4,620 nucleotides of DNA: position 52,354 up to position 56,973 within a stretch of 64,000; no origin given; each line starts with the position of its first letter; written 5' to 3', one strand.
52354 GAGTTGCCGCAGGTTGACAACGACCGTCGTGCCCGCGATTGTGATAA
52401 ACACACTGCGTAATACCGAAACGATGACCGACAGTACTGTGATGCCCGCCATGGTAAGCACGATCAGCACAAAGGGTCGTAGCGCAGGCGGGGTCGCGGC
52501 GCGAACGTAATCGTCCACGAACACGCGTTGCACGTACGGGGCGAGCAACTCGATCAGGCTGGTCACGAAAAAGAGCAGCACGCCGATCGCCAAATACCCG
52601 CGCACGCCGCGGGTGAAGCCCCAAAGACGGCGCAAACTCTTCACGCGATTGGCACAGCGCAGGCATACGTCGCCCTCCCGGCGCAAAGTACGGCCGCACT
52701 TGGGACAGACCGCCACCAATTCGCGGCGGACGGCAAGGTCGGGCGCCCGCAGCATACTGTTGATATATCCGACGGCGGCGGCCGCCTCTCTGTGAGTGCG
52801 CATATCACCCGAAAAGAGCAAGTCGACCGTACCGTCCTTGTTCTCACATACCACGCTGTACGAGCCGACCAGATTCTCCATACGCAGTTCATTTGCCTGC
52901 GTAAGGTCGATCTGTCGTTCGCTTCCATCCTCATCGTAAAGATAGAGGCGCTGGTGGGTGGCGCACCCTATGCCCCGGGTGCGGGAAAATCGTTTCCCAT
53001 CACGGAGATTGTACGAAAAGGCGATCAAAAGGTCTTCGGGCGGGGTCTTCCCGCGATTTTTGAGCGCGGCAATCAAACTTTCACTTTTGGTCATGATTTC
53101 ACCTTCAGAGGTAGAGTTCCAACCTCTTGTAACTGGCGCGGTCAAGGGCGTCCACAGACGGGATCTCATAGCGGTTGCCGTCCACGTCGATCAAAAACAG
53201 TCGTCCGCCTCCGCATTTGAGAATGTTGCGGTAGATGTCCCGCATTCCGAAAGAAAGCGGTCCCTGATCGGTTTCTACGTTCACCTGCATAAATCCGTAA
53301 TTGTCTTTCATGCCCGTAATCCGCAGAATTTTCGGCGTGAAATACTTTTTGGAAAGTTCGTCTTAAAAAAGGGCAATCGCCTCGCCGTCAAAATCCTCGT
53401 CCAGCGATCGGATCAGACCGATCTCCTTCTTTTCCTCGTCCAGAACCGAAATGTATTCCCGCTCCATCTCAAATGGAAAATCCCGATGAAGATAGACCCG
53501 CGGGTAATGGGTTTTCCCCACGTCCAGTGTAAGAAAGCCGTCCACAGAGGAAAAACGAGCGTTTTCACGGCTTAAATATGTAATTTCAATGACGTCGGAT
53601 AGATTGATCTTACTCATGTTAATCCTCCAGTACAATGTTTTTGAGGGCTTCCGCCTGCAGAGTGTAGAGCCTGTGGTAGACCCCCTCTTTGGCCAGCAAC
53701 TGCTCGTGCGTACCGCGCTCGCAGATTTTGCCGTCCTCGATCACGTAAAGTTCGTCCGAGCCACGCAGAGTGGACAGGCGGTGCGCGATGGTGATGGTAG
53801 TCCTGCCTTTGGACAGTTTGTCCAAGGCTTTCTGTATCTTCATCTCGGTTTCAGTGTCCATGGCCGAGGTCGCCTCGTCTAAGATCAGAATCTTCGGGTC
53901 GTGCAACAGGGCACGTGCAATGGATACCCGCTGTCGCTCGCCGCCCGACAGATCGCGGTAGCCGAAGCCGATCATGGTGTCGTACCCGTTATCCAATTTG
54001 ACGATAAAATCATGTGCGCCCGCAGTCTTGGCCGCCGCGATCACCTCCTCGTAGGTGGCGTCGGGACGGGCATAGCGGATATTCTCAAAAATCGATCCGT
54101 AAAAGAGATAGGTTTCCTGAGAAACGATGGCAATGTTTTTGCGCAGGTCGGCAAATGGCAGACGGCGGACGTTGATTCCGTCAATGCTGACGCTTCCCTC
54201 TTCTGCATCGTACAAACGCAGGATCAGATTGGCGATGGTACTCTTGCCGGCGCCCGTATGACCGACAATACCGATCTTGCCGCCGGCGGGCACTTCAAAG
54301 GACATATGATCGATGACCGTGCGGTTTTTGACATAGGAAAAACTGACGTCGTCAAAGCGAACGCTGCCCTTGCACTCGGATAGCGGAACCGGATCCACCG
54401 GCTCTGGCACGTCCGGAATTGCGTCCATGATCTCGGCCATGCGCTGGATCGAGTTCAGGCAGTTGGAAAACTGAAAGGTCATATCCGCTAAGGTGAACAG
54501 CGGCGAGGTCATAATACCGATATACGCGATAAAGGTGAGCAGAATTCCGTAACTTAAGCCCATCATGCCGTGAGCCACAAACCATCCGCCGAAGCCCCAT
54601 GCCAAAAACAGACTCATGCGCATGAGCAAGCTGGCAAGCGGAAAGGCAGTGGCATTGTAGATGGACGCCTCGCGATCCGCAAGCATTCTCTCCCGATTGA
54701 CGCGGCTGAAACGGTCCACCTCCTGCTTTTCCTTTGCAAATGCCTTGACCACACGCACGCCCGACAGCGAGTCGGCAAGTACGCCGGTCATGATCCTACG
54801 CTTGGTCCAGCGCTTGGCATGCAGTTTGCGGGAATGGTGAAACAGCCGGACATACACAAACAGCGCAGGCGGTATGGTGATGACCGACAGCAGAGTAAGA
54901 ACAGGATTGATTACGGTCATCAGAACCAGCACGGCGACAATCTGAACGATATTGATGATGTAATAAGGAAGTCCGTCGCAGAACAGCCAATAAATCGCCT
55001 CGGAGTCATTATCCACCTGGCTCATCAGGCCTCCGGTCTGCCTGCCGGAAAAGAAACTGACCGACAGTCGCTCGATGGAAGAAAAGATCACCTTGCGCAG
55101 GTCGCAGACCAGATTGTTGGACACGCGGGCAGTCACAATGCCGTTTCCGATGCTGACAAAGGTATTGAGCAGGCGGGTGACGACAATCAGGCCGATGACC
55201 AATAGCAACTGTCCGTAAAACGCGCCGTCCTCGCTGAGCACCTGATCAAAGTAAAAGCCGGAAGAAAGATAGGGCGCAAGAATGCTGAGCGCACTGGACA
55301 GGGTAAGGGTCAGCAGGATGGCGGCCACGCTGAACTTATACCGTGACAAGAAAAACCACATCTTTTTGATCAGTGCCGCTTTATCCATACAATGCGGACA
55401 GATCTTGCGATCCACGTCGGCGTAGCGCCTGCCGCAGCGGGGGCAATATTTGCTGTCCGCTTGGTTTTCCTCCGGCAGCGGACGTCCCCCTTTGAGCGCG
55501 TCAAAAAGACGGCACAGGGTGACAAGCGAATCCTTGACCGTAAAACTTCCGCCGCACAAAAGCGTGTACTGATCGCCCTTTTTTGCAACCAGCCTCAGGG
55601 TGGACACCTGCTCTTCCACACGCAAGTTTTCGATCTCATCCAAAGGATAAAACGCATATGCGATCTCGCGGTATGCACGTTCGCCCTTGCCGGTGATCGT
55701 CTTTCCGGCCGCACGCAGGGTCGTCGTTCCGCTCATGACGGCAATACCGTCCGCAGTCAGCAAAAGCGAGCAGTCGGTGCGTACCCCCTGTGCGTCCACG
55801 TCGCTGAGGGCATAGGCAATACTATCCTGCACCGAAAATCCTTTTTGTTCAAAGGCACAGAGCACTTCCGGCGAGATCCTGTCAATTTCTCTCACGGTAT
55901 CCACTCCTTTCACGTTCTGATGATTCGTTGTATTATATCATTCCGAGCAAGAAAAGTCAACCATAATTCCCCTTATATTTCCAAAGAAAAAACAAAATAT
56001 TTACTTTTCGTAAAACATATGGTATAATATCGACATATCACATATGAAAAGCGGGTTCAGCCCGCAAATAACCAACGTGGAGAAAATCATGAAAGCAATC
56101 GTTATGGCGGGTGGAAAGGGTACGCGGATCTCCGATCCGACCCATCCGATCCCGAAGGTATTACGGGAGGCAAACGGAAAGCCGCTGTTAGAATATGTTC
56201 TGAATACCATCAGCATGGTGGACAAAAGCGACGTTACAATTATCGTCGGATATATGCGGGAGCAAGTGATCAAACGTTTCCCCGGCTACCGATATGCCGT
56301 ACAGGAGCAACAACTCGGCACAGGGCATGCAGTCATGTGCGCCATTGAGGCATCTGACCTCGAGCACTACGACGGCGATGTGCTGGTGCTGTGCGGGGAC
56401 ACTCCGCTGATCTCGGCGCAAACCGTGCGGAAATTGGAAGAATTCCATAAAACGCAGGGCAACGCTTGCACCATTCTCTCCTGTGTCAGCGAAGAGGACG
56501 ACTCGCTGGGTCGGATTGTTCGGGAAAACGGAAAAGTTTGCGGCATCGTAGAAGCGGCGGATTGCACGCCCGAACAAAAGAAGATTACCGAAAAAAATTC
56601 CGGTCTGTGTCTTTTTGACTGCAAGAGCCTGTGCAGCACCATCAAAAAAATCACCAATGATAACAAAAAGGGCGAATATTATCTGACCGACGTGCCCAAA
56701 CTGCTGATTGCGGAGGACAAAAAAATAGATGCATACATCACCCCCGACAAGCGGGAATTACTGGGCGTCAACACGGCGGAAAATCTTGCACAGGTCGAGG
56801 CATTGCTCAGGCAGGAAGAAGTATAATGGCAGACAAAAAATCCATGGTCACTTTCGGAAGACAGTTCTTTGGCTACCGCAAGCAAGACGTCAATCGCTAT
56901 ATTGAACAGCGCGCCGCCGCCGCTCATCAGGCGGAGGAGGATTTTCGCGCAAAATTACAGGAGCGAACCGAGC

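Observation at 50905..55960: Two ABC exporters with Zn-ribbon-capped N-terminal cytoplasmic domains bracket a DUF1854-like gene: an uncharacterised three-gene module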

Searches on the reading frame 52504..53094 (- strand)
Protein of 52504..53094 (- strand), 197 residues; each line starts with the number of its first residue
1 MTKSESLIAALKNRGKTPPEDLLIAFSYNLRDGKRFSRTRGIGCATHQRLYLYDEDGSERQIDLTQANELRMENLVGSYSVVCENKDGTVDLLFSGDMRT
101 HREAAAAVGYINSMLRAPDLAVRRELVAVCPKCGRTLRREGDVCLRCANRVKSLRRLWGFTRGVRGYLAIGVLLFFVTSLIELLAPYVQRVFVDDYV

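Call 30: find_homologous_proteins(query=window:52504-53094:-, max_evalue=0.001)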
Query seq(197 aa): 263 candidates shared short words with the query, none scored E <= 0.001.

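Call 57: search_protein_families(library=pfam, alignment_id=A4, max_evalue=0.01)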
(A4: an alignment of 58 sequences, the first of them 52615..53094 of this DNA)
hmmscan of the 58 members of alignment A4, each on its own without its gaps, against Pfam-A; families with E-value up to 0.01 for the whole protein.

A. member 1, window:52615-53094:- (160 aa): 2 families
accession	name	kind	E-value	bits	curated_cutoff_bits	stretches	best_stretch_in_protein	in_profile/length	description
PF17145.10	DUF5119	-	0.00013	22.3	27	1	49-131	35-114/191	Domain of unknown function (DUF5119)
PF24460.1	DUF7575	-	0.0077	16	28.5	0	128-151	4-27/28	Domain of unknown function (DUF7575)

B. families by the number of members that match (of 58 scanned): 11 families
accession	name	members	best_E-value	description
PF13240.11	Zn_Ribbon_1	24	7.8e-05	zinc-ribbon domain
PF12773.13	DZR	23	0.00051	Double zinc ribbon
PF13248.11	Zn_ribbon_3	19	0.00036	zinc-ribbon domain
PF01155.25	HypA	8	0.00025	Hydrogenase/urease nickel incorporation, metallochaperone, hypA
PF18912.6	DZR_2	4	0.0032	Double zinc ribbon domain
PF17145.10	DUF5119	1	0.00013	Domain of unknown function (DUF5119)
PF14470.12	bPH_3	1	0.0022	Bacterial PH domain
PF09334.17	tRNA-synt_1g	1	0.0028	tRNA synthetases class I (M)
PF23475.1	zf-Tbcl_FmdE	1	0.0028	FmdE treble clef zinc finger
PF04032.22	Rpr2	1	0.0076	RNAse P Rpr2/Rpp21/SNM1 subunit domain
PF24460.1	DUF7575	1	0.0077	Domain of unknown function (DUF7575)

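Call 58: search_solved_structures(query=A4, max_evalue=1)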
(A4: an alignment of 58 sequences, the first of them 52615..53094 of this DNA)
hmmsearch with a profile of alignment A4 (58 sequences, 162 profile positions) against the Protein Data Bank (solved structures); distinct sequences matched with E-value up to 1: 24.
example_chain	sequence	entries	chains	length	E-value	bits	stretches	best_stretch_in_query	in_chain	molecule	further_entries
6esq_E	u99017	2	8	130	0.0053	19.8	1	132-158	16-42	Pfam DUF35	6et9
3irb_A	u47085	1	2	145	0.0056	19.8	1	133-156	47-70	uncharacterized protein from DUF35 family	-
2bx9_A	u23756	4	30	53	0.061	16.4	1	130-160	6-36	TRYPTOPHAN RNA-BINDING ATTENUATOR PROTEIN-INHIBITORY PROTEIN | Anti-TRAP regulator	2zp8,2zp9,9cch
9sfa_A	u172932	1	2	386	0.063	16.4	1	108-157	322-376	Putative regulatory protein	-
3lcz_A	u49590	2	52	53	0.079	16.1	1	130-160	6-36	Inhibitor of TRAP, regulated by T-BOX (Trp) sequence RtpA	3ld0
5o60_c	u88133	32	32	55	0.079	16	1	109-147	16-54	50S ribosomal protein L33 1 | 50S Ribosomal Protein L33 | Large ribosomal subunit protein bL33A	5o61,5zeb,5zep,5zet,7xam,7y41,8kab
4wce_Z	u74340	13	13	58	0.096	15.8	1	129-155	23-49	50S ribosomal protein L32 | Large ribosomal subunit protein bL32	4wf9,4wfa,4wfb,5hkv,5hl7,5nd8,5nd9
5li0_4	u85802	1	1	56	0.13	15.4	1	129-155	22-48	50S ribosomal protein L32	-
7s0s_d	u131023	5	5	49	0.13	15.3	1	109-145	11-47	50S ribosomal protein L33 | Large ribosomal subunit protein bL33A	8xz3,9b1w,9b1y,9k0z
5v7q_1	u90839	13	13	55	0.16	15.1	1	109-143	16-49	50S ribosomal protein L33 | 50S ribosomal protein L33 2 | Large ribosomal subunit protein bL33A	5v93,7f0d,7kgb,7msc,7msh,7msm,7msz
9e6q_Ag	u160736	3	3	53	0.19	14.8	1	132-156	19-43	Large ribosomal subunit protein eL40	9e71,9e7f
22fg_A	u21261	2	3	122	0.41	13.7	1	138-156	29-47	Thioredoxin domain-containing protein 17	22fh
2ey4_E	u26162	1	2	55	0.45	13.6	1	134-159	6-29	Ribosome biogenesis protein Nop10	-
7olc_Lj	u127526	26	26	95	0.49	13.5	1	121-153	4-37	Ribosomal protein L37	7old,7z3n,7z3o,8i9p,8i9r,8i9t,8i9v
3lwo_B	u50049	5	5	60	0.54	13.3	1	134-159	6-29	Ribosome biogenesis protein Nop10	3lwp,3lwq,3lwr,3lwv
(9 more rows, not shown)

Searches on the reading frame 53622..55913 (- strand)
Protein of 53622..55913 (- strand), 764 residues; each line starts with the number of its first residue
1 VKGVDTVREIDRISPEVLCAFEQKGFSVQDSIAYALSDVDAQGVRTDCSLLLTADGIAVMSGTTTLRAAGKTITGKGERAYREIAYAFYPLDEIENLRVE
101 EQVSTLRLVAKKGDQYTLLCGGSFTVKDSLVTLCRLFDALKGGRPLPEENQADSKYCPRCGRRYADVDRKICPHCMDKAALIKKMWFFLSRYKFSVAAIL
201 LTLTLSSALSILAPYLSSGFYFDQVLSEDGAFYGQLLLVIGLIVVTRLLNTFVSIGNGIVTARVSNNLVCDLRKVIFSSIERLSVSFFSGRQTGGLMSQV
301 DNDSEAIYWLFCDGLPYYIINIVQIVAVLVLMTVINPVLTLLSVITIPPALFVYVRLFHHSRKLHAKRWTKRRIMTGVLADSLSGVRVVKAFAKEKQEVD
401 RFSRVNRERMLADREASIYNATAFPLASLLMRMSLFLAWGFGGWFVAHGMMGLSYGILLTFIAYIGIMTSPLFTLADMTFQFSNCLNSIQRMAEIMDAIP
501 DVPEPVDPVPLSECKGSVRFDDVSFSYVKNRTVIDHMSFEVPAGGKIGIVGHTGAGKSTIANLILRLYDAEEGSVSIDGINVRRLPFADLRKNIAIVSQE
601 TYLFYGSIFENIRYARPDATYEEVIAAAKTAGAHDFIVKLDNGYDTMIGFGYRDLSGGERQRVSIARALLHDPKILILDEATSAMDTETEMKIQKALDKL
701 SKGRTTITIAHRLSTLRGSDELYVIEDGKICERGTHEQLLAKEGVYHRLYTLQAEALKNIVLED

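Call 7: search_protein_families(library=pfam, proteins=[window:53622-55913:-], max_evalue=1)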
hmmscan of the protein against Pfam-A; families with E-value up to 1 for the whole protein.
window:53622-55913:- (764 aa): 26 families (the best 25 are shown)
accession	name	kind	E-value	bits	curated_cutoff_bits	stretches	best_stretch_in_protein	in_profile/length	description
PF00664.28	ABC_membrane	-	4.1e-34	118.9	28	1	198-472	3-274/274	ABC transporter transmembrane region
PF00005.33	ABC_tran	-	6.7e-32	111.4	25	1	535-683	2-137/137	ABC transporter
PF02463.25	SMC_N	-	4.2e-05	23.5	40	1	569-725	105-211/220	RecF/RecN/SMC N terminal domain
PF13401.12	AAA_22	-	0.0013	19.5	27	1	549-685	10-96/130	AAA domain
PF12773.13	DZR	-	0.0033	18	27.3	1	148-178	6-33/45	Double zinc ribbon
PF09818.15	ABC_ATPase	-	0.012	15.1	23.2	1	633-687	137-190/283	P-loop domain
PF06414.18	Zeta_toxin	-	0.013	15.3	22.3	1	549-631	21-110/199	Zeta toxin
PF13248.11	Zn_ribbon_3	-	0.014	15.3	27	1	155-175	3-22/26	zinc-ribbon domain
PF01935.23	DUF87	-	0.015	15.8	23.2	1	547-566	26-45/220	Helicase HerA, central domain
PF13479.12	AAA_24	-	0.028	14.7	27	1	546-696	4-88/195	AAA domain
PF11364.13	DUF3165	-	0.029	15.1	25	1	320-358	26-63/81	Protein of unknown function (DUF3165)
PF03193.22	RsgA_GTPase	-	0.041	14.2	30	1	546-576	108-138/174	RsgA GTPase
PF00006.31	ATP-synt_ab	-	0.045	13.8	29.5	1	533-569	4-39/213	ATP synthase alpha/beta family, nucleotide-binding domain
PF13476.12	AAA_23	-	0.065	14.3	27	1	544-564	19-39/201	AAA domain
PF13555.12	AAA_29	-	0.071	13.3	27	1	535-560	13-38/61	P-loop containing region of AAA domain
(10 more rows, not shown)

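Call 8: search_protein_families(library=ncbifam, proteins=[window:53622-55913:-], max_evalue=0.01)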
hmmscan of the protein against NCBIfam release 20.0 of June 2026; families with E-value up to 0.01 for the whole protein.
window:53622-55913:- (764 aa): 190 families (the best 25 are shown)
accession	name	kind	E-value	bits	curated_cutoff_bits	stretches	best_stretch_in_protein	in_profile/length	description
NF052233.1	CphA_assoc_ABC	equivalog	1e-158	530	880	1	147-757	132-747/766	cyanophycin metabolism-associated ABC transporter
TIGR02204.1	MsbA_rel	hypoth_equivalog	3.4e-122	409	780.4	1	181-753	5-575/576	ABC transporter, permease/ATP-binding protein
TIGR02203.1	MsbA_lipidA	equivalog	1.2e-117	393.8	602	1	196-754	21-570/572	lipid A export permease/ATP-binding protein MsbA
NF008381.0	PRK11176.1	equivalog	6.8e-110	368.1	867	1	181-754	12-580/582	lipid A ABC transporter ATP-binding protein/permease MsbA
TIGR01846.1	type_I_sec_HlyB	subfamily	6.1e-109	365.2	725.55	1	186-755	129-694/694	type I secretion system permease/ATPase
TIGR00958.1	3a01208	subfamily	3.4e-106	356.2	874.6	1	177-749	144-710/711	antigen peptide transporter 2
NF010178.0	PRK13657.1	equivalog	5.7e-106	355.3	733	1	190-751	15-568/588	glucan ABC transporter ATP-binding protein/ permease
NF045513.1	HepA_fam_ABC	equivalog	1.3e-104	350.8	725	1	216-753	72-609/610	heterocyst formation ABC transporter subunit HepA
TIGR03796.1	NHLM_micro_ABC1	equivalog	1.2e-97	327.8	853.3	1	178-749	138-708/710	NHLP family bacteriocin export ABC transporter peptidase/permease/ATPase subunit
NF008055.0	PRK10789.1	equivalog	4.5e-92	309.4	845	1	185-754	8-572/590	SmdA family multidrug ABC transporter permease/ATP-binding protein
TIGR03375.1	type_I_sec_LssB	subfamily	6.2e-90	302.4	693.1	1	189-742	144-691/696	type I secretion system permease/ATPase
TIGR01192.1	chvA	subfamily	1.1e-85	288.5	585.4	1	188-750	13-567/585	glucan export ABC transporter ATP-binding protein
TIGR03797.1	NHLM_micro_ABC2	equivalog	2.7e-84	284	709.4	1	180-753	122-685/686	NHLP bacteriocin export ABC transporter permease/ATPase subunit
NF008056.1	PRK10790.1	equivalog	9.9e-83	278.6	746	1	182-754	11-576/584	SmdB family multidrug efflux ABC transporter permease/ATP-binding protein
NF000475.1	tet_ABC_46_B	exception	2.2e-79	267.6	1250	1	192-753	14-574/578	tetracycline efflux ABC transporter Tet(46) subunit B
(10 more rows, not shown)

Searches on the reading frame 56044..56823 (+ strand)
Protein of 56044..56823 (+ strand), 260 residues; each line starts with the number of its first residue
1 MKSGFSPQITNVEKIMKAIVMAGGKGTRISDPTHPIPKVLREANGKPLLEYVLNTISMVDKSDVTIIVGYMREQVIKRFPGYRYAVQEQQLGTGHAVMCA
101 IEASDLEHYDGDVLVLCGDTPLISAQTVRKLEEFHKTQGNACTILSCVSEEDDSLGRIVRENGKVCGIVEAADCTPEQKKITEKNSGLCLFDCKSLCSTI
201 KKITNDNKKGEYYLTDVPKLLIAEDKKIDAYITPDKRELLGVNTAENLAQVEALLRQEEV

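Call 23: search_protein_families(library=pfam, proteins=[window:56044-56823:+], max_evalue=0.00001)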
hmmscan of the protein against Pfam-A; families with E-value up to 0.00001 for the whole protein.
window:56044-56823:+ (260 aa): 2 families
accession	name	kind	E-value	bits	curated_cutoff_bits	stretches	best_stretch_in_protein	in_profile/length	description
PF12804.13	NTP_transf_3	-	3e-16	60.5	27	1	18-148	1-124/160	MobA-like NTP transferase domain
PF00483.29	NTP_transferase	-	6.9e-14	52.5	21.2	1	17-233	1-221/245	Nucleotidyl transferase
